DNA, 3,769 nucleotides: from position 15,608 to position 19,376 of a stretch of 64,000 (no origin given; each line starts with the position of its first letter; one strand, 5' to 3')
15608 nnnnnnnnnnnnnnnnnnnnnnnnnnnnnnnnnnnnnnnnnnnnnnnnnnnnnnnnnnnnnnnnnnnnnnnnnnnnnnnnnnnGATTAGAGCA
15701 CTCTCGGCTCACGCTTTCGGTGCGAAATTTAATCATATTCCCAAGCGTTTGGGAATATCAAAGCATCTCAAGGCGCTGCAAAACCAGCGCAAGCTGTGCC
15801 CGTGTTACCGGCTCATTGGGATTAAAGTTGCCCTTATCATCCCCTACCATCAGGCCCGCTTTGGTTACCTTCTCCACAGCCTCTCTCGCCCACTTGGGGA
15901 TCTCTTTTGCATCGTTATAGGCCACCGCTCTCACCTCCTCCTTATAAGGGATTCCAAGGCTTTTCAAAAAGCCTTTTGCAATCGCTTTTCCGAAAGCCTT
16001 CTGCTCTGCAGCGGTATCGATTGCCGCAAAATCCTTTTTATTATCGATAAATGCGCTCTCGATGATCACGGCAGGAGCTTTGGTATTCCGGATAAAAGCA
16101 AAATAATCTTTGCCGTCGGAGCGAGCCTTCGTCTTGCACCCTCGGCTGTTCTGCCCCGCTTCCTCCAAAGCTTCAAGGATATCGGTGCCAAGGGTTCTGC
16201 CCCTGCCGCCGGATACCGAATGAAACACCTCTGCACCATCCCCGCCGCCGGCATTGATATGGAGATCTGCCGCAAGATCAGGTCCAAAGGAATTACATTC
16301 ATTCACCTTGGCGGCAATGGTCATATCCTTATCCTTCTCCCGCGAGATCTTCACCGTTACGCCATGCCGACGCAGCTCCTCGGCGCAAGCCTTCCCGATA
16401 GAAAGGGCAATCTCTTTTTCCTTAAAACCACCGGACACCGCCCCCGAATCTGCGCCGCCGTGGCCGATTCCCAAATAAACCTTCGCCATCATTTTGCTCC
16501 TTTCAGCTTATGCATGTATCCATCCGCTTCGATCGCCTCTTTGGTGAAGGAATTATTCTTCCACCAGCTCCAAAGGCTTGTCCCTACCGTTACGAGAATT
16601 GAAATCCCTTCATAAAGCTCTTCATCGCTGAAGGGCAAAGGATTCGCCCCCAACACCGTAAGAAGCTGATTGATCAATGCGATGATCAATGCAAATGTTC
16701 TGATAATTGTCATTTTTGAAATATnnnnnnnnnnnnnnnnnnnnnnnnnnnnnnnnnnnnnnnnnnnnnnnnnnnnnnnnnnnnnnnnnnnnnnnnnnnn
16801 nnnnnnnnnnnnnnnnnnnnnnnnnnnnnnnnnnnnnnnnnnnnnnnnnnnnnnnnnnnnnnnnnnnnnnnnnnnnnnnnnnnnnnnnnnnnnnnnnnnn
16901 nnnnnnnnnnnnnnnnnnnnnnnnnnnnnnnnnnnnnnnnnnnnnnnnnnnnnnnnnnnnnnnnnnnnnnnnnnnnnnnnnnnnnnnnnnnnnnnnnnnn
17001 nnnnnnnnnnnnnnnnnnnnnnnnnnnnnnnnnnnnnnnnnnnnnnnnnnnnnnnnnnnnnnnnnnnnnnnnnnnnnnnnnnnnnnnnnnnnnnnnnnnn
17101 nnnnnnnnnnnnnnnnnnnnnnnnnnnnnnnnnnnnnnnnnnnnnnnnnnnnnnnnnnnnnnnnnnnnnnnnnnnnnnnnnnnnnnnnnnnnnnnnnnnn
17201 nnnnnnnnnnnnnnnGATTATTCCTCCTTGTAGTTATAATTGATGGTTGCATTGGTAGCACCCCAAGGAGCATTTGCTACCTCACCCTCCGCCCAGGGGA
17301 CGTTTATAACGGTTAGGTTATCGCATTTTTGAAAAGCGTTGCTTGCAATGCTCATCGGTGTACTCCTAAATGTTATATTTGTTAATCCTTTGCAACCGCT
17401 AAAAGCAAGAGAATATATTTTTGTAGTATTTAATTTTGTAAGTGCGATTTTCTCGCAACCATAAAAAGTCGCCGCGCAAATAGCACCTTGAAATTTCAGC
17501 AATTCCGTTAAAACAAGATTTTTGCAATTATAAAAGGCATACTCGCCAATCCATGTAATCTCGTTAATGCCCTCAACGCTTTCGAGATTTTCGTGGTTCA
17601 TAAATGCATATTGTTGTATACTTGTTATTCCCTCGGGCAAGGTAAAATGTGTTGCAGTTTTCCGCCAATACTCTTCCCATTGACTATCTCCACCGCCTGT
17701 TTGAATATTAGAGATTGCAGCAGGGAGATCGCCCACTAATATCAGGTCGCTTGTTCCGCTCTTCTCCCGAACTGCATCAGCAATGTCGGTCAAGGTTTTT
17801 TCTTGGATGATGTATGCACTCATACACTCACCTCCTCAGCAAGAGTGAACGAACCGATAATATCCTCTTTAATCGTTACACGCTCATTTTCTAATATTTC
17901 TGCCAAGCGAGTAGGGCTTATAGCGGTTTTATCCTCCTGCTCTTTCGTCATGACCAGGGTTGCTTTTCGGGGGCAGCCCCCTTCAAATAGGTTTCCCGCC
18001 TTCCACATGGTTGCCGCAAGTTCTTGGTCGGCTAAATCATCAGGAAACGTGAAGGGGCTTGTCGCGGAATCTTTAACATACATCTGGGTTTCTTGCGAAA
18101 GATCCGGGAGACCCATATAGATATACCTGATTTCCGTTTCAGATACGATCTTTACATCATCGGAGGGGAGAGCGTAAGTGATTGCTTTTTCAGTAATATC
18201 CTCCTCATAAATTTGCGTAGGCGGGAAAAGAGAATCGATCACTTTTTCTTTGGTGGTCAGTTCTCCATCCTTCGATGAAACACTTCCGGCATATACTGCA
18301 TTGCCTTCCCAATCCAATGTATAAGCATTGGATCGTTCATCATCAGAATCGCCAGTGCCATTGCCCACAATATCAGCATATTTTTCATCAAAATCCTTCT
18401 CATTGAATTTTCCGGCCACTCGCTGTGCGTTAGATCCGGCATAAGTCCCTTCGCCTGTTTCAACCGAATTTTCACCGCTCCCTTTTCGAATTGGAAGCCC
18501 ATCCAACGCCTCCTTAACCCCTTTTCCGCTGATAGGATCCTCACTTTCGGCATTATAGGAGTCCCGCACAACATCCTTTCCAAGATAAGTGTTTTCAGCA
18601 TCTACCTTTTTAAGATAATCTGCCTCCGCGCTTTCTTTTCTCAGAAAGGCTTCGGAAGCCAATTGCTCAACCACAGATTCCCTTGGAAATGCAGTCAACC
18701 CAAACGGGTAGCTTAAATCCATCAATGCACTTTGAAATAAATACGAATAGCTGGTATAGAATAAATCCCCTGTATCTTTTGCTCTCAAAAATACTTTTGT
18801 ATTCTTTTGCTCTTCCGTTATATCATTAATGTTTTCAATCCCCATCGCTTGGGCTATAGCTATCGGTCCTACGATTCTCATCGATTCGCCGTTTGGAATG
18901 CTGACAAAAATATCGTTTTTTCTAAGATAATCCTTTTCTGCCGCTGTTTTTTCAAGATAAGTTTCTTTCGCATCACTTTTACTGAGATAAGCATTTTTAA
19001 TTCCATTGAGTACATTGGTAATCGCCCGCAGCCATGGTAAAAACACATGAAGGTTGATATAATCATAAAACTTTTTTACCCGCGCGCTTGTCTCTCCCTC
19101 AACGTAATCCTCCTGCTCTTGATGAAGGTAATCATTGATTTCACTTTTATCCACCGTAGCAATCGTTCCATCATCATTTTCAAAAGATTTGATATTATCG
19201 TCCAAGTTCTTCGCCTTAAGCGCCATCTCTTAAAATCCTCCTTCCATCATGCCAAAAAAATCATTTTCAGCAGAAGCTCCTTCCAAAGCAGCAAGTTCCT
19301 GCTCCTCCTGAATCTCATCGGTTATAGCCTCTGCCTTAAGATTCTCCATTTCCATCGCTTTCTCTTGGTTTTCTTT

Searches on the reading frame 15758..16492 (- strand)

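Call 7: search_protein_families(library=phrogs, proteins=[window:15758-16492:-], max_evalue=0.001)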
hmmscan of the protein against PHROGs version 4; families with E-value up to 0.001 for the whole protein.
window:15758-16492:- (244 aa): 6 families
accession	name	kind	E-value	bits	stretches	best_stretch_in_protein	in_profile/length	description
phrog_435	-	lysis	8.8e-49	167.9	1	1-214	111-336/556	endolysin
phrog_2742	-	lysis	1.9e-27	97.6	1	2-197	1-199/318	endolysin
phrog_489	-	lysis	2e-12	47.7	1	4-176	166-349/459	endolysin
phrog_12727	-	lysis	2.3e-10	41.3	1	2-177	162-340/393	endolysin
phrog_1696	-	tail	8e-06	24.1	1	185-238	1956-2009/2079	major tail protein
phrog_13214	-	unknown function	0.00055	20.8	1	123-154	22-52/55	-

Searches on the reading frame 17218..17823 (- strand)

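Call 7: search_protein_families(library=phrogs, proteins=[window:17218-17823:-], max_evalue=0.001)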
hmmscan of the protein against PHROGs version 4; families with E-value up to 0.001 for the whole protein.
window:17218-17823:- (201 aa): 2 families
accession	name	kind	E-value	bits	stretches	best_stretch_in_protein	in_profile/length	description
phrog_35892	-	unknown function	2.2e-14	53.1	1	45-196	546-697/1181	-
phrog_18805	-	unknown function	1e-13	51.9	2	117-196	347-421/457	-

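Call 50: search_protein_families(library=pfam, proteins=[window:17218-17823:-], max_evalue=0.01)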
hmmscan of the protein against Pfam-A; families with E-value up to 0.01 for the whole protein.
window:17218-17823:- (201 aa): 2 families
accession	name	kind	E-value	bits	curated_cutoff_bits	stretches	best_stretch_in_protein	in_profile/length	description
PF13306.12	LRR_5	-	2.4e-22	79.6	27.7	1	56-171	12-127/127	BspA type Leucine rich repeat region (6 copies)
PF13855.12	LRR_8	-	0.0032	17.7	27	0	125-175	5-56/61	Leucine rich repeat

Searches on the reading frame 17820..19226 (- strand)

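Call 7: search_protein_families(library=phrogs, proteins=[window:17820-19226:-], max_evalue=0.001)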
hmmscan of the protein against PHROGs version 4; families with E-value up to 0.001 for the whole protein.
window:17820-19226:- (468 aa): 1 family
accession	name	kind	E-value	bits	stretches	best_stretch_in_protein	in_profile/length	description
phrog_25468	-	unknown function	7.9e-06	26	1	250-321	158-227/528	-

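Call 50: search_protein_families(library=pfam, proteins=[window:17820-19226:-], max_evalue=0.01)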
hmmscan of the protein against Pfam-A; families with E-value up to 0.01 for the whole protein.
window:17820-19226:- (468 aa): 0 families
